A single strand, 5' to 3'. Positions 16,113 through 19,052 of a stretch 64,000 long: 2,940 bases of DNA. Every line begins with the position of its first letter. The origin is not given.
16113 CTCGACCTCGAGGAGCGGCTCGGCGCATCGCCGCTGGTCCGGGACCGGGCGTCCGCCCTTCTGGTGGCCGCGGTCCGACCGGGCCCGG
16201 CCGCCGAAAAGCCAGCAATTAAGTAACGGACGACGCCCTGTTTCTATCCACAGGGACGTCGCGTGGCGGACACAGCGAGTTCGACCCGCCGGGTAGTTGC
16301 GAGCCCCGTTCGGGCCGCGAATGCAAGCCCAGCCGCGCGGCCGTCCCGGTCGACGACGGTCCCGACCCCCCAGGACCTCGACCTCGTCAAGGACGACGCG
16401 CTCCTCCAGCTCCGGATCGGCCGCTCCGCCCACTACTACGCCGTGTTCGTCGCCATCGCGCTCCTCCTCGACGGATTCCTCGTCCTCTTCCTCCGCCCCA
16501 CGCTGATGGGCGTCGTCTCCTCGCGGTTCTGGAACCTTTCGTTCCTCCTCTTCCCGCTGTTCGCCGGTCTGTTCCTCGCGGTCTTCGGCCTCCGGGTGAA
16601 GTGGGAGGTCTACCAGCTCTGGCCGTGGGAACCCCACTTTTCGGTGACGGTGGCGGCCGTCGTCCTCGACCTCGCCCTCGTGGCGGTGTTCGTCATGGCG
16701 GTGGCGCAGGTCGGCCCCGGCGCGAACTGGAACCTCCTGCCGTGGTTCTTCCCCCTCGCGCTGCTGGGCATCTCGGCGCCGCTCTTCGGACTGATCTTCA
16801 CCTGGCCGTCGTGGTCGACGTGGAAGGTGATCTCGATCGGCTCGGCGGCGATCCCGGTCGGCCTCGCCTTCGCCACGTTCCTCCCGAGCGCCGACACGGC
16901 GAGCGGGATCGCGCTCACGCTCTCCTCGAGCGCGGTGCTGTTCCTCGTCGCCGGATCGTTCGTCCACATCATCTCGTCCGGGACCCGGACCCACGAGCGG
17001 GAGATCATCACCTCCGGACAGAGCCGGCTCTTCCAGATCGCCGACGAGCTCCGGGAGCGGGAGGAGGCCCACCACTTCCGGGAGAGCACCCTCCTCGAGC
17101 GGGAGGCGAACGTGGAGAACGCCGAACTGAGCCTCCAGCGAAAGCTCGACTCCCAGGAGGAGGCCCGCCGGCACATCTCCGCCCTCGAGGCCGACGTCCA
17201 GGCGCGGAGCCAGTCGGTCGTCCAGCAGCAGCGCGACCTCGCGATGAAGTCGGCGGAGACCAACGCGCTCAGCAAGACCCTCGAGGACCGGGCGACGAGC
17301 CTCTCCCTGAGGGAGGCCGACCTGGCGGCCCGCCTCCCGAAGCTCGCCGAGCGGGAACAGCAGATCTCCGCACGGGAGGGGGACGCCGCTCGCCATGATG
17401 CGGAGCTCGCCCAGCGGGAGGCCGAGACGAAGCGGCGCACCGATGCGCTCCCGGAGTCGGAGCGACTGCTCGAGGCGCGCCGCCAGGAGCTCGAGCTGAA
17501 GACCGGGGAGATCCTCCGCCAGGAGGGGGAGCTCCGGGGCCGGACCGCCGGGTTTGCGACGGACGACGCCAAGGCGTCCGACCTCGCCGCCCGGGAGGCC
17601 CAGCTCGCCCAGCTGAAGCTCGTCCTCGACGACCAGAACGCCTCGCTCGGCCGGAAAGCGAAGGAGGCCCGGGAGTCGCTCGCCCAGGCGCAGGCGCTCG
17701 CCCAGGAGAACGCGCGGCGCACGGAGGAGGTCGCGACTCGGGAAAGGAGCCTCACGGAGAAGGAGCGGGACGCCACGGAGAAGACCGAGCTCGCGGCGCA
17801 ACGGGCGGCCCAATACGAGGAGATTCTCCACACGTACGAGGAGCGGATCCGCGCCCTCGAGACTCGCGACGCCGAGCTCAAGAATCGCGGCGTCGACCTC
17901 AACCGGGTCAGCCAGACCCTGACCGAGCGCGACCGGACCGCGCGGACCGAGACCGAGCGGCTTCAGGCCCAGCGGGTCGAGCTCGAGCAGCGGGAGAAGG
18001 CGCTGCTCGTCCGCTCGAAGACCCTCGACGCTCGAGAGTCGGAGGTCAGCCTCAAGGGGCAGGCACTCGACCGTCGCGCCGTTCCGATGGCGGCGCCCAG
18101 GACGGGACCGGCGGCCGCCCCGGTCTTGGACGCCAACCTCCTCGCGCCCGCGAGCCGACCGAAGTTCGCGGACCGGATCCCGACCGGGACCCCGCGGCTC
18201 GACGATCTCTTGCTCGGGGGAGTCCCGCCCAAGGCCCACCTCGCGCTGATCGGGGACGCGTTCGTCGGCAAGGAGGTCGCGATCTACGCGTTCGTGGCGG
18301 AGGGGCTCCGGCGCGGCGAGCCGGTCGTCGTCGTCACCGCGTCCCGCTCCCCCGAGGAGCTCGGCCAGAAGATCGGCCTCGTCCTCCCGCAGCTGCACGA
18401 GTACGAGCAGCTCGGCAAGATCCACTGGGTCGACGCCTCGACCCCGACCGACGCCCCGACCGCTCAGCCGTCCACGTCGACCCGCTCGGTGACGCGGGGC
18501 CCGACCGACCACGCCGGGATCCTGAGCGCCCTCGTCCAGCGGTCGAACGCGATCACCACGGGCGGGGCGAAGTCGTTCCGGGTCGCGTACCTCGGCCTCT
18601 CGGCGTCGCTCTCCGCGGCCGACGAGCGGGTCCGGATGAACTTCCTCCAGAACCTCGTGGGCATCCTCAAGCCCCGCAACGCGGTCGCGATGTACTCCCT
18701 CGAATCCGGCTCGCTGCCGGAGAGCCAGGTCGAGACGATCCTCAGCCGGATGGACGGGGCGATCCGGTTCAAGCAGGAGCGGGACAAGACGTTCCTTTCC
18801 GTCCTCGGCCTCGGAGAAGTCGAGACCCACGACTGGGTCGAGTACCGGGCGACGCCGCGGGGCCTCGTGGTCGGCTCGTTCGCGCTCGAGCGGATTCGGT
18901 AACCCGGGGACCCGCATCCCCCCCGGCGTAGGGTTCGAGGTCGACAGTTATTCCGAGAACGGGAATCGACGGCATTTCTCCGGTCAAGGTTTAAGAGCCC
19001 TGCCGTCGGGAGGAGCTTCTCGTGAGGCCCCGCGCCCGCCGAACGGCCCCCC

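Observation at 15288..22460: Co-directional four-gene cluster linking a methyltransferase, a membrane coiled-coil pseudo-KaiC, a PKD glycoprotein and a PKD-anchored winged-helix regulator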

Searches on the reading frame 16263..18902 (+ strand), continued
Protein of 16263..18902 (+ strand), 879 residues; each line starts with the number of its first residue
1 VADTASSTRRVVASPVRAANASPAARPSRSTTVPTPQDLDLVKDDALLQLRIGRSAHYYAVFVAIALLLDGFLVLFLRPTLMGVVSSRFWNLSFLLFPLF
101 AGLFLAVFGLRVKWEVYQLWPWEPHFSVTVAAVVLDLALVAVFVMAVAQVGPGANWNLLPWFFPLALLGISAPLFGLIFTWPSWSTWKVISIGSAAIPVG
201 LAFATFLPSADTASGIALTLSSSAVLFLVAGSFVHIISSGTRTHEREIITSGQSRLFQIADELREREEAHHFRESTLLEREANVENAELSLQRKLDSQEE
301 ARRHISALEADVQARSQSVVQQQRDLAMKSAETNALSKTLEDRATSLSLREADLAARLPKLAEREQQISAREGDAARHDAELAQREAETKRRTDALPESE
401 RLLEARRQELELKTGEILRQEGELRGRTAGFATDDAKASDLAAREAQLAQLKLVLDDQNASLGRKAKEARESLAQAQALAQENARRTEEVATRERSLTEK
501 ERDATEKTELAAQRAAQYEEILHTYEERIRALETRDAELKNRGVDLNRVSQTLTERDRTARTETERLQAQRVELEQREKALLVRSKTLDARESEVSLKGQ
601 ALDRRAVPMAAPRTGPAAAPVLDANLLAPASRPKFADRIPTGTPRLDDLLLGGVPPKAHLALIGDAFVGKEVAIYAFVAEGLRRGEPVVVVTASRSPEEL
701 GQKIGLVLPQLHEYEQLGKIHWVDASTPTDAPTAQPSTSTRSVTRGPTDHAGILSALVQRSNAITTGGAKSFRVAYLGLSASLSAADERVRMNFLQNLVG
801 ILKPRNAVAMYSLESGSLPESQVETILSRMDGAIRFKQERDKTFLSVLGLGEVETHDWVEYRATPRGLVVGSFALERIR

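Call 55: search_protein_families(library=ncbifam, proteins=[window:16263-18902:+], max_evalue=0.01)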
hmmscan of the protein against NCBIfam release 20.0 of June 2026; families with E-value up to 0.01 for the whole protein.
window:16263-18902:+ (879 aa): 4 families
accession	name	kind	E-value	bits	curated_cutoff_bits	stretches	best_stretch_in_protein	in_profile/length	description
TIGR03881.1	KaiC_arch_4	hypoth_equivalog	2.6e-10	40.4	247.8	1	638-725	2-89/231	KaiC domain-containing protein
TIGR03877.1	thermo_KaiC_1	hypoth_equivalog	1.6e-08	34.4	307.25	1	638-752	3-114/238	KaiC domain-containing protein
TIGR03880.1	KaiC_arch_3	hypoth_equivalog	6.2e-07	29.2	249.45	1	642-723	1-81/224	KaiC domain-containing protein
NF006799.0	PRK09302.1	equivalog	3e-05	22.8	408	1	637-728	11-103/515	circadian clock protein KaiC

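Call 80: predict_structure(alignment_id=A1)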
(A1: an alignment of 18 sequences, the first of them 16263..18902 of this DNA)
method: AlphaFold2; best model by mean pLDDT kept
length: 879 residues; sequences in the alignment: 18
mean_pLDDT: 70.1   pTM: 0.35
mean pLDDT of the five models: 70.1, 68.8, 67.7, 67.7, 65.0
residues with pLDDT >= 90: 86; 70-90: 442; 50-70: 216; < 50: 135
segments of 3 or more residues with pLDDT < 50: 1-33, 241-257, 420-441, 592-645
pLDDT, mean of each block of 10 residues (from residue 1): 31 32 36 55 68 80 87 76 65 85 88 69 79 92 87 79 90 88 82 91 77 81 91 79 40 44 67 70 72 76 78 76 69 59 54 51 54 59 60 57 62 57 38 39 57 70 69 71 69 71 76 79 78 75 73 73 77 78 67 40 33 37 35 34 48 73 83 88 90 89 85 88 81 60 88 92 87 92 84 89 89 83 81 87 81 73 71 55
secondary structure, 60 per line:
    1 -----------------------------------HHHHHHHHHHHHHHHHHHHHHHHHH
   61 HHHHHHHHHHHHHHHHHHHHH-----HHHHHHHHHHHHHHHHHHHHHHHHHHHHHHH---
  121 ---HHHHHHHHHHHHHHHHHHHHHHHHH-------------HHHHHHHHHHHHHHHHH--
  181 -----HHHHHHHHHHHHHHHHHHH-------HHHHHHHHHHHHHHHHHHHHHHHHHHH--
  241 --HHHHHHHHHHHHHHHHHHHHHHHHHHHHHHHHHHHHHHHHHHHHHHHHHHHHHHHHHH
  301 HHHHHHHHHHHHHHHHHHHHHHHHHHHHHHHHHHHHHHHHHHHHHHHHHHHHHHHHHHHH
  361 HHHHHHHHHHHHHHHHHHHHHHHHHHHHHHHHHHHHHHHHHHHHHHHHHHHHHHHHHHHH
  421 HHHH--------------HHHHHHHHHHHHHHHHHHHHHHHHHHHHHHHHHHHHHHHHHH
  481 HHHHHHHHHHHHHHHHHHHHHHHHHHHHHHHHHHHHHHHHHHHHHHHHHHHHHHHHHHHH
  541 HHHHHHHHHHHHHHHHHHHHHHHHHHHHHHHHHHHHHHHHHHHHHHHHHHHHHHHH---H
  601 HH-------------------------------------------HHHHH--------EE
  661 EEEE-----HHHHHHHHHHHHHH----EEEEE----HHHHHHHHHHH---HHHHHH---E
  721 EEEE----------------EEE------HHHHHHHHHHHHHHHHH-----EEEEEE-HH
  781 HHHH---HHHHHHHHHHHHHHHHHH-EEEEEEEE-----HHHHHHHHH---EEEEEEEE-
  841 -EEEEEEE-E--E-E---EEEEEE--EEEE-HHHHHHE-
elements in order (helices of 4 or more, strands of 3 or more residues): H36-81 H87-117 H124-148 H162-178 H186-204 H212-238 H243-424 H439-596 H646-650 E659-664 H670-683 E688-692 H697-707 H711-716 E720-724 E741-743 H750-766 E772-777 H779-784 H788-805 E807-814 H820-828 E832-839 E842-848 E859-864 E867-870 H872-877

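Call 83: fold_search(model_id=the predicted structure, library=pdb)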
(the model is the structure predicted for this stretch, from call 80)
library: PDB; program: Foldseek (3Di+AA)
matches with E <= 10: 1367; with E <= 0.001: 452
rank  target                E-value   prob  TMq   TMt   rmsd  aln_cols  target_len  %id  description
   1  2dr3_E                7.1e-11  1.00  0.23  0.78   3.8       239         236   23  Crystal Structure of RecA superfamily ATPase PH0284 from Pyrococcus horikoshii OT3 (released 2006-12-06)
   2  2dr3_F                1.9e-10  1.00  0.23  0.78   3.8       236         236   22  Crystal Structure of RecA superfamily ATPase PH0284 from Pyrococcus horikoshii OT3 (released 2006-12-06)
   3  2dr3_A                2.1e-10  1.00  0.23  0.79   3.9       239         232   22  Crystal Structure of RecA superfamily ATPase PH0284 from Pyrococcus horikoshii OT3 (released 2006-12-06)
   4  2dr3_B                3.0e-10  1.00  0.22  0.75   3.8       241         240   23  Crystal Structure of RecA superfamily ATPase PH0284 from Pyrococcus horikoshii OT3 (released 2006-12-06)
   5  2dr3_D                4.1e-10  1.00  0.23  0.77   3.7       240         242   23  Crystal Structure of RecA superfamily ATPase PH0284 from Pyrococcus horikoshii OT3 (released 2006-12-06)
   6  2dr3_C                4.3e-10  1.00  0.22  0.77   3.7       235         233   22  Crystal Structure of RecA superfamily ATPase PH0284 from Pyrococcus horikoshii OT3 (released 2006-12-06)
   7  3s1a_C                6.0e-10  1.00  0.22  0.38   4.0       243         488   23  Crystal structure of the phosphorylation-site double mutant S431E/T432E of the KaiC circadian clock protein (released 2011-09-21)
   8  3k09_C                7.6e-10  1.00  0.21  0.37   3.9       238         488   22  Crystal structure of the phosphorylation-site mutant S431D of the KaiC circadian clock protein (released 2010-03-31)
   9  2gbl_C                9.7e-10  1.00  0.22  0.38   4.3       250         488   22  Crystal Structure of Full Length Circadian Clock Protein KaiC with Phosphorylation Sites (released 2007-01-23)
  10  3k0f_C                1.1e-09  1.00  0.21  0.37   3.8       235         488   22  Crystal structure of the phosphorylation-site double mutant T426A/T432A of the KaiC circadian clock protein (released 2010-03-31)
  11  2gbl_B                1.1e-09  1.00  0.22  0.38   4.3       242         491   20  Crystal Structure of Full Length Circadian Clock Protein KaiC with Phosphorylation Sites (released 2007-01-23)
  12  3s1a_B                1.2e-09  1.00  0.21  0.36   4.3       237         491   20  Crystal structure of the phosphorylation-site double mutant S431E/T432E of the KaiC circadian clock protein (released 2011-09-21)
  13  8zn5_B                1.2e-09  1.00  0.21  0.38   3.5       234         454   19  Crystal Structure of Designed Clock Protein KaiC (released 2025-04-16)
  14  7s65_B                1.2e-09  1.00  0.21  0.38   3.7       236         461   19  Compressed conformation of nighttime state KaiC (released 2021-09-22)
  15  3k0a_B                1.2e-09  1.00  0.21  0.37   4.2       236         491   20  Crystal structure of the phosphorylation-site mutant S431A of the KaiC circadian clock protein (released 2010-03-31)
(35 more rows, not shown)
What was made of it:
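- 18198..18899 (+): KaiC-like domain of g2, predicted to be catalytically inactive. Walker A reads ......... The catalytic EE is replaced by SR. The Walker B Asp is replaced by Leu. Foldseek to PH0284 gives TM-score 0.78 (call 83).
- On KaiC/RecA-like ATPase (Pfam PF06745): Foldseek TM-score 0.78 to 2dr3 (call 83).
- The fold is supported by the model and Foldseek (calls 80, 83).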

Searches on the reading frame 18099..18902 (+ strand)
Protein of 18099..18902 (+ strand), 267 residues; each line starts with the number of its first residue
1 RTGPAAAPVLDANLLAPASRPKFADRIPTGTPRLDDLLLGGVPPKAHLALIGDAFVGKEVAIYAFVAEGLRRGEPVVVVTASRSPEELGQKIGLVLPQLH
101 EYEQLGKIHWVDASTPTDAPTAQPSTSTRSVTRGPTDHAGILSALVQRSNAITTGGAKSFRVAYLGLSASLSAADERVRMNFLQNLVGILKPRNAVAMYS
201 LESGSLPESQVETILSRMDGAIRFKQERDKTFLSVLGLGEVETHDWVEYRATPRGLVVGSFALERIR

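Call 30: search_solved_structures(query=window:18099-18902:+, max_evalue=0.1, show_alignments=3)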
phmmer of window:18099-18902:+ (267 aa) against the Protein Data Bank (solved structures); distinct sequences matched with E-value up to 0.1: 14.
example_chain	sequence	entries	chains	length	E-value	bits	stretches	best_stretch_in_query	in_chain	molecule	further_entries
8zn5_B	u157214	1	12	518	1.2e-09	41.2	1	16-116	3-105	KaiC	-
8db3_A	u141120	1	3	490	7.9e-08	35.2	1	26-109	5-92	Circadian clock protein KaiC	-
2dr3_A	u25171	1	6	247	8.7e-08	35.1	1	25-116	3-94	UPF0273 protein PH0284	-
8dba_A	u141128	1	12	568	1.2e-07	34.6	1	26-109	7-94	Circadian clock protein KaiC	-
8fwi_A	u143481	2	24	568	1.5e-07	34.3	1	26-109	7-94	Circadian clock protein KaiC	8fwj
8zn7_D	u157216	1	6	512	5.9e-07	32.3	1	23-119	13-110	KaiC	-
2w0m_A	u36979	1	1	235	1.1e-06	31.5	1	25-88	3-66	SSO2452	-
8zn6_F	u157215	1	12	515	2.6e-06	30.2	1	24-116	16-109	KaiC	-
2zts_A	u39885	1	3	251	4.1e-05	26.3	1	25-115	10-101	Putative uncharacterized protein PH0186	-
8jon_A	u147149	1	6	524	7.5e-05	25.4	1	24-119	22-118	Circadian clock oscillator protein KaiC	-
5jwq_A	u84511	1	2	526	0.00018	24.2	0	24-118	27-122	Circadian clock protein kinase KaiC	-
7dy1_A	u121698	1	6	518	0.00022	23.9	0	25-118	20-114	Circadian clock protein kinase KaiC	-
4o0m_A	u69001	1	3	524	0.00022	23.9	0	25-118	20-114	Circadian clock protein kinase KaiC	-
5jwo_A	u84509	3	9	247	0.0057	19.3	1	25-119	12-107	Circadian clock protein kinase KaiC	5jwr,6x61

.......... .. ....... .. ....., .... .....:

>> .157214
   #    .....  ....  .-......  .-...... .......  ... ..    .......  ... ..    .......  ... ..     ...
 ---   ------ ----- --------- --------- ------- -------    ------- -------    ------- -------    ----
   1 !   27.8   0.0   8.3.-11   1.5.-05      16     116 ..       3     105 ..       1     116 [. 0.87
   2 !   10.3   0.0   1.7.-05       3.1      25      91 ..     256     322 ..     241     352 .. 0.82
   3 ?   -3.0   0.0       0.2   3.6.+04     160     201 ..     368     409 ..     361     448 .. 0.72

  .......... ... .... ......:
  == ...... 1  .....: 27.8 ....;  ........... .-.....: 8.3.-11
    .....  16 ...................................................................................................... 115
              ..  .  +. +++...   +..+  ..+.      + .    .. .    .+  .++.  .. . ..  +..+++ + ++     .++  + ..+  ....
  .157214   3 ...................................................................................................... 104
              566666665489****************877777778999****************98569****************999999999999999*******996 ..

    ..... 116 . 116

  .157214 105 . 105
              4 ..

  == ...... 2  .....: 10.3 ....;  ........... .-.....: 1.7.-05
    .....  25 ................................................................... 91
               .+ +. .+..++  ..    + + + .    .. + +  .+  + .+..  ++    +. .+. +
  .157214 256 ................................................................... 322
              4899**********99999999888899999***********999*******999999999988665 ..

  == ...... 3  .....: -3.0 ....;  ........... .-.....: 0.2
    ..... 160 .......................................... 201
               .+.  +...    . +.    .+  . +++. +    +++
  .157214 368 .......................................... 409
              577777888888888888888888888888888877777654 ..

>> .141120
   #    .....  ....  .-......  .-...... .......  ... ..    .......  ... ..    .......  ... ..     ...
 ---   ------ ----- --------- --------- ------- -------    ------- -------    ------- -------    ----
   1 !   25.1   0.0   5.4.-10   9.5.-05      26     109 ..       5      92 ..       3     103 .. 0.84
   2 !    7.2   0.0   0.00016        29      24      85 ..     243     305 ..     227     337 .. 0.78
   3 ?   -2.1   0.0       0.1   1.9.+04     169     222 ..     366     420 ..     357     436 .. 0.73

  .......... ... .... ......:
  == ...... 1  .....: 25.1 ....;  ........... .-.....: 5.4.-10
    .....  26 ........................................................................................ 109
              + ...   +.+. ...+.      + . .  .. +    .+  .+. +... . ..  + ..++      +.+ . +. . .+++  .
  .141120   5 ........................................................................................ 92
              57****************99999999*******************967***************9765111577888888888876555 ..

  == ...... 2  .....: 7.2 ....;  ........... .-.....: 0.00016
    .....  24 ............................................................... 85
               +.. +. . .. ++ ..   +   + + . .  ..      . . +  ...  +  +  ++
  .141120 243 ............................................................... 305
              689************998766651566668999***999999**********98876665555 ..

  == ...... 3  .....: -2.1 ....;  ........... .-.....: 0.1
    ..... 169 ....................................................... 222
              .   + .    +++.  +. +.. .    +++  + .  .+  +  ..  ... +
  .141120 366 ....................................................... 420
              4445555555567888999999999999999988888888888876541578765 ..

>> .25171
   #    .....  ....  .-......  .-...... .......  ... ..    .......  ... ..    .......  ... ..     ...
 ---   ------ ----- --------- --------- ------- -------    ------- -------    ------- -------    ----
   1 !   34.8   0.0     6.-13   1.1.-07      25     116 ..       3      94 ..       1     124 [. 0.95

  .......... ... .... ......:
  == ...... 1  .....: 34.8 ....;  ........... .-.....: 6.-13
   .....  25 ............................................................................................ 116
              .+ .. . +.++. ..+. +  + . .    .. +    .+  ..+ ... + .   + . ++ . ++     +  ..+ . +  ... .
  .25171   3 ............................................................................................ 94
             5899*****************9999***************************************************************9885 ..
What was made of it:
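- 18198..18899 (+): HMMER alignment to KaiC and PH0284 (call 30).
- On KaiC/RecA-like ATPase (Pfam PF06745): PDB hits to KaiC and PH0284 (call 30). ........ aligns to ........, so Asp becomes Leu (call 30).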
